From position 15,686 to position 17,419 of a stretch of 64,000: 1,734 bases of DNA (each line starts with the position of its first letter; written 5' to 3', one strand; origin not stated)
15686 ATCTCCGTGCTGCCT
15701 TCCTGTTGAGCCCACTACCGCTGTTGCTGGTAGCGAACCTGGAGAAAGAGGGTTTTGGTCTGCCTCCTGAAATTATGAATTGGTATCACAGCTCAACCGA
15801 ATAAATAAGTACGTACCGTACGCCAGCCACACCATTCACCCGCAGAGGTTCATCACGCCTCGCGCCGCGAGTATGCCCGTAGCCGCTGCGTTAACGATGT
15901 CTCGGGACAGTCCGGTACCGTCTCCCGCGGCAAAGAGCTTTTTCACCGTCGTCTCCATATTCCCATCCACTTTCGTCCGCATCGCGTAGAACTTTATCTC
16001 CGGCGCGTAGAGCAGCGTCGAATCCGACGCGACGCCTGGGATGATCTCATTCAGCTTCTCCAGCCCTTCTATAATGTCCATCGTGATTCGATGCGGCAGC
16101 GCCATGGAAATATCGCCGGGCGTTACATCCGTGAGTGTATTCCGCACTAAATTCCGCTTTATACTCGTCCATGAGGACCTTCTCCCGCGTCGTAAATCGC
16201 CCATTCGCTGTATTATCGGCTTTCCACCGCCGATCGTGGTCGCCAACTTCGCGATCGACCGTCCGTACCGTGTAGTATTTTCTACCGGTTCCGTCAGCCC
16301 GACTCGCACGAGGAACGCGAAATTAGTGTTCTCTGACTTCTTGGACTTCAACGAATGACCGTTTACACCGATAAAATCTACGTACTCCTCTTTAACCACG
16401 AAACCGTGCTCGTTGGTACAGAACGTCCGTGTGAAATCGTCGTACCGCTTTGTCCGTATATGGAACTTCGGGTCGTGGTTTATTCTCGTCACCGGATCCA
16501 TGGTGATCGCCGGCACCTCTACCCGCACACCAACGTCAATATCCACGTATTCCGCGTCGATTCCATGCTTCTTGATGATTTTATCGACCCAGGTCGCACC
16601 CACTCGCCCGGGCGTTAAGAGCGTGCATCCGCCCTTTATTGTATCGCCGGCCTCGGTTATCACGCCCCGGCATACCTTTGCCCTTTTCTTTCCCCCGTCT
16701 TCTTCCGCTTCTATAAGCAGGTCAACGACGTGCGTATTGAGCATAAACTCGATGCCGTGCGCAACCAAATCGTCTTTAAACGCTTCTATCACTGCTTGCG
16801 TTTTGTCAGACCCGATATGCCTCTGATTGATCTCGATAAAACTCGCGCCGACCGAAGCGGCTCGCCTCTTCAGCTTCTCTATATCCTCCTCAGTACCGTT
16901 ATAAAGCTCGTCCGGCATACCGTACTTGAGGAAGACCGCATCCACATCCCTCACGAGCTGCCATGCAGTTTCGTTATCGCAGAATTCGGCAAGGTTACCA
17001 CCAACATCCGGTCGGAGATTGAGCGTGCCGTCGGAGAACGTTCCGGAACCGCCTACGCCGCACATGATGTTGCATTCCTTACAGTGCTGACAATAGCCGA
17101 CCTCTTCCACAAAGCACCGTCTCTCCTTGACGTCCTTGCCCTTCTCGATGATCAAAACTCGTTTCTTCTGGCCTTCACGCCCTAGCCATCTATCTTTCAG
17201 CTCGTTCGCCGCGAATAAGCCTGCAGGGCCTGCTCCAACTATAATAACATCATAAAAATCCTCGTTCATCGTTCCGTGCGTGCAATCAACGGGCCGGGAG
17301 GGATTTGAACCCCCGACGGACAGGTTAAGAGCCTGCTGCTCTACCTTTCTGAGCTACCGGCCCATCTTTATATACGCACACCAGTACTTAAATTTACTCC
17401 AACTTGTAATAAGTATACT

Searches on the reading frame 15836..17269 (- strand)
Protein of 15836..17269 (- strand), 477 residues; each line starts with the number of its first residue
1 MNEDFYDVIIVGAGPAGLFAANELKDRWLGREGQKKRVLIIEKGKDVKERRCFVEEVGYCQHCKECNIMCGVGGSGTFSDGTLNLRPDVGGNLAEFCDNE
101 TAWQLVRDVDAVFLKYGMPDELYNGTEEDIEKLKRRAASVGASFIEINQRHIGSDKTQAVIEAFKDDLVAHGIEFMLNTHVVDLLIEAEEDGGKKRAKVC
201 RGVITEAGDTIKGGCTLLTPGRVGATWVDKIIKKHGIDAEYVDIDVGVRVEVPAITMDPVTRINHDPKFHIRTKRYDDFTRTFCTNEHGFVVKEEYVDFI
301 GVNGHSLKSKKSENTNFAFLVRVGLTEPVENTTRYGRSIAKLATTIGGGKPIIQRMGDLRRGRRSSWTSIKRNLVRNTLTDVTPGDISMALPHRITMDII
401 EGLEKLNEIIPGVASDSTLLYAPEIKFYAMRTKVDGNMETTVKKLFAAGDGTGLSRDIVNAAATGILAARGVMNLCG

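Call 48: search_protein_families(library=pfam, proteins=[window:15836-17269:-], max_evalue=0.0001)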
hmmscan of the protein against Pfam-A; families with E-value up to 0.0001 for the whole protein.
window:15836-17269:- (477 aa): 7 families
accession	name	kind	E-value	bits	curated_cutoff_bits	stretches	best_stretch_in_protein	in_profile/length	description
PF07992.20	Pyr_redox_2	-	5.3e-13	49.5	26.1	0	6-55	1-43/291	Pyridine nucleotide-disulphide oxidoreductase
PF21688.3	FAD-depend_C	-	3.9e-10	40.7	27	1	280-424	46-194/197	FAD-dependent protein, C-terminal domain-like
PF01134.28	GIDA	-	2e-08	34.1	22.1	0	383-471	300-382/391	Glucose inhibited division protein A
PF00890.30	FAD_binding_2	-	1.6e-06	28.1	20.4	0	7-45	1-32/414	FAD binding domain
PF03486.20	HI0933_like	-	6.8e-06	26.1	50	0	7-48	2-36/244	HI0933-like protein Rossmann domain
PF01266.30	DAO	-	3e-05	24.2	27.9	0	7-47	1-34/353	FAD dependent oxidoreductase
PF13450.12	NAD_binding_8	-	8.8e-05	23.1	21.9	0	10-46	1-30/68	NAD(P)-binding Rossmann-like domain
